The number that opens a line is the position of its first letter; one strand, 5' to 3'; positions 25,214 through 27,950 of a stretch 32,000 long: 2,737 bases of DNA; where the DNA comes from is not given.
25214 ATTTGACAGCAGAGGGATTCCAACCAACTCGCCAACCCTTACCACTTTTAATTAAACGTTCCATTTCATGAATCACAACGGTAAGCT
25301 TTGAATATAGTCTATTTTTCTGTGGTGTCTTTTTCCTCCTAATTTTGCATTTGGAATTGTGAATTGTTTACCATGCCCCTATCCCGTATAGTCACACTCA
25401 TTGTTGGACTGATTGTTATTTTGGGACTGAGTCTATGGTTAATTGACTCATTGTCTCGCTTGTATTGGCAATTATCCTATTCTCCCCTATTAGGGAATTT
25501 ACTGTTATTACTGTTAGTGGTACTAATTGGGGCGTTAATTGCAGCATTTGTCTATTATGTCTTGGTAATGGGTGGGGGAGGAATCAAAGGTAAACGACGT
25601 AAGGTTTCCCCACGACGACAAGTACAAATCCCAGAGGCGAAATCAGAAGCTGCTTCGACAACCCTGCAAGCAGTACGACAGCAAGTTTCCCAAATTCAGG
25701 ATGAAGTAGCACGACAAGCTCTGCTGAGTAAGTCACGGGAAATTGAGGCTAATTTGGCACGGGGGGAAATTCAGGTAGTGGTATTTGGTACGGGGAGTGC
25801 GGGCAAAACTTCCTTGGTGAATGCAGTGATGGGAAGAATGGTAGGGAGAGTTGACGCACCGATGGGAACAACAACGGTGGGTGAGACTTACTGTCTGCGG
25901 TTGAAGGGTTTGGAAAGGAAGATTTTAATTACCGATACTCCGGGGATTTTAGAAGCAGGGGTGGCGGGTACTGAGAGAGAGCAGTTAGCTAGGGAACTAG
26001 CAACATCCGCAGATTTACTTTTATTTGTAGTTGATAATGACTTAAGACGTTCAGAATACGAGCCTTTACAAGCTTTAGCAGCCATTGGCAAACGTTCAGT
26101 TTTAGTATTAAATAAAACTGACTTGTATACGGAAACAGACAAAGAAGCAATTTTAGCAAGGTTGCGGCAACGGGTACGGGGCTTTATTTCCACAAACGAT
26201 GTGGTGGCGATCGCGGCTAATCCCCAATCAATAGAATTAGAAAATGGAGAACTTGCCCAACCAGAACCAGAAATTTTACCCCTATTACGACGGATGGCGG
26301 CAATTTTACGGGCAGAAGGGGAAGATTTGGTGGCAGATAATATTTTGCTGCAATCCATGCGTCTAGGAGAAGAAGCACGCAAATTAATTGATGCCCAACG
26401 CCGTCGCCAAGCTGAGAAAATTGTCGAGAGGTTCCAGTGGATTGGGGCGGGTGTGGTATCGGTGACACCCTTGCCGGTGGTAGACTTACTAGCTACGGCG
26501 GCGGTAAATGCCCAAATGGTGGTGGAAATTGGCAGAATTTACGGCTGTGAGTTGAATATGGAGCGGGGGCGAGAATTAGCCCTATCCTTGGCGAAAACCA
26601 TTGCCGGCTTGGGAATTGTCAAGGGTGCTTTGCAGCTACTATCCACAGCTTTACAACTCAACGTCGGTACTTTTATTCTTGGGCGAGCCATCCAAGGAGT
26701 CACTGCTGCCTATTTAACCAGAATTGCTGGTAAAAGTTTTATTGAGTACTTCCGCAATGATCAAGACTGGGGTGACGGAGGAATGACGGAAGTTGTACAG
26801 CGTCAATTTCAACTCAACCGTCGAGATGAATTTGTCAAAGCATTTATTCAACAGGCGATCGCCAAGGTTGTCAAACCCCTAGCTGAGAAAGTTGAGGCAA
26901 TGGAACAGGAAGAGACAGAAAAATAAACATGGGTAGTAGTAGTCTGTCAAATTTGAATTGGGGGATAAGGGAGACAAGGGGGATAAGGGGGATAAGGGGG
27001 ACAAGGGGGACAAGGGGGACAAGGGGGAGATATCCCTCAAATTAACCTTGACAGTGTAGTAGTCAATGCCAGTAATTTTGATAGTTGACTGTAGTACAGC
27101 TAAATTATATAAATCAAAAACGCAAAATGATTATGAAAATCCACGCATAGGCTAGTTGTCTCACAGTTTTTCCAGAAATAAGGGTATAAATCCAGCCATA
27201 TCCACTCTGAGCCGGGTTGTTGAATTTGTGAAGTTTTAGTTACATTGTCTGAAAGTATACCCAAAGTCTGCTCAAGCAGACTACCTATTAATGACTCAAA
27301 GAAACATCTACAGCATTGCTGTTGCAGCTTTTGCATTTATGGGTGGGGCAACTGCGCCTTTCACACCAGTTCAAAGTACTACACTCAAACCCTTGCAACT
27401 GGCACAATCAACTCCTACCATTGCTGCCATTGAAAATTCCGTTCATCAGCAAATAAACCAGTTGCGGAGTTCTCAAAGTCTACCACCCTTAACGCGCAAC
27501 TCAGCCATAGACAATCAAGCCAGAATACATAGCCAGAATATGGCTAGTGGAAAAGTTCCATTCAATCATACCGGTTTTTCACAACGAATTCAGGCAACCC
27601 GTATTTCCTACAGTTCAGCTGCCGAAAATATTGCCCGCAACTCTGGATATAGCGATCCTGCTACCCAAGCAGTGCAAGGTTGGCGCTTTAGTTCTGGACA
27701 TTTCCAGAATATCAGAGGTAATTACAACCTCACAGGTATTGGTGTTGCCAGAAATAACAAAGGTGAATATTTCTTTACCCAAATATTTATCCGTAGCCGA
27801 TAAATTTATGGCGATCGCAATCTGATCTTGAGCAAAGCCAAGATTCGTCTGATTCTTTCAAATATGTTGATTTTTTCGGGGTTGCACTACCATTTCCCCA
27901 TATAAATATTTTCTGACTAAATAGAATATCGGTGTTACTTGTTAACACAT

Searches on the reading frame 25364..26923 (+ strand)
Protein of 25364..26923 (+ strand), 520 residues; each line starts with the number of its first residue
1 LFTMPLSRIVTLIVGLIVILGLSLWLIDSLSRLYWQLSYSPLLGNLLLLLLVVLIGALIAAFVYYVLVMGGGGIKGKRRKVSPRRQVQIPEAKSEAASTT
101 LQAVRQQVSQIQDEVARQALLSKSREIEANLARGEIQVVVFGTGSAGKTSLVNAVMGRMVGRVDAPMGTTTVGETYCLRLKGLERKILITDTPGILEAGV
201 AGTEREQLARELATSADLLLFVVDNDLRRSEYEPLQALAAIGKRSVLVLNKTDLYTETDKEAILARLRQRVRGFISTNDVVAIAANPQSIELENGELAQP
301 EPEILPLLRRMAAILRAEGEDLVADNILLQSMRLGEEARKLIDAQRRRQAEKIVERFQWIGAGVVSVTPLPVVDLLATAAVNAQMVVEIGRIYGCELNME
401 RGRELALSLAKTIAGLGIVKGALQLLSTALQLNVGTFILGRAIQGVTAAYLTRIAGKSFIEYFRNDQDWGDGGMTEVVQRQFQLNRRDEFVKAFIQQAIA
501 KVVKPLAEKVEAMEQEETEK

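Call 51: search_protein_families(library=pfam, proteins=[window:25364-26923:+], max_evalue=0.001)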
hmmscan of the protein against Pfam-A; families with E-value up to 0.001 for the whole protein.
window:25364-26923:+ (520 aa): 7 families
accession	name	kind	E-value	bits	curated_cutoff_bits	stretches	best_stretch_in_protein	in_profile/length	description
PF05128.17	DUF697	-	5.1e-58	195.8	27.7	1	329-487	1-162/162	Domain of unknown function (DUF697)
PF01926.29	MMR_HSR1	-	3.8e-15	56.4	21.9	1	137-251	1-113/113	50S ribosome-binding GTPase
PF02421.24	FeoB_N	-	1.4e-08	34.9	27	1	137-270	2-133/156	Ferrous iron transport protein B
PF00350.29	Dynamin_N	-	4.5e-07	30.5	27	0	138-169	1-32/168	Dynamin family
PF03193.22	RsgA_GTPase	-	4.4e-06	27.1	30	0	101-199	72-172/174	RsgA GTPase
PF04548.22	AIG1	-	0.00028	20.7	27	1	137-225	2-93/212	AIG1 family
PF02492.25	cobW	-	0.00081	19.5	20.7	0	187-268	86-170/180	CobW/HypB/UreG, nucleotide-binding domain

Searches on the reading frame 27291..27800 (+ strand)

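Call 51: search_protein_families(library=pfam, proteins=[window:27291-27800:+], max_evalue=0.001)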
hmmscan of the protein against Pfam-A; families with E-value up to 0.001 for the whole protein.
window:27291-27800:+ (170 aa): 1 family
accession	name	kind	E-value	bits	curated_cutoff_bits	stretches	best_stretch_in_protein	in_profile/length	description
PF00188.32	CAP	-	2.5e-15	57.8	21.1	1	54-166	3-117/117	Cysteine-rich secretory protein family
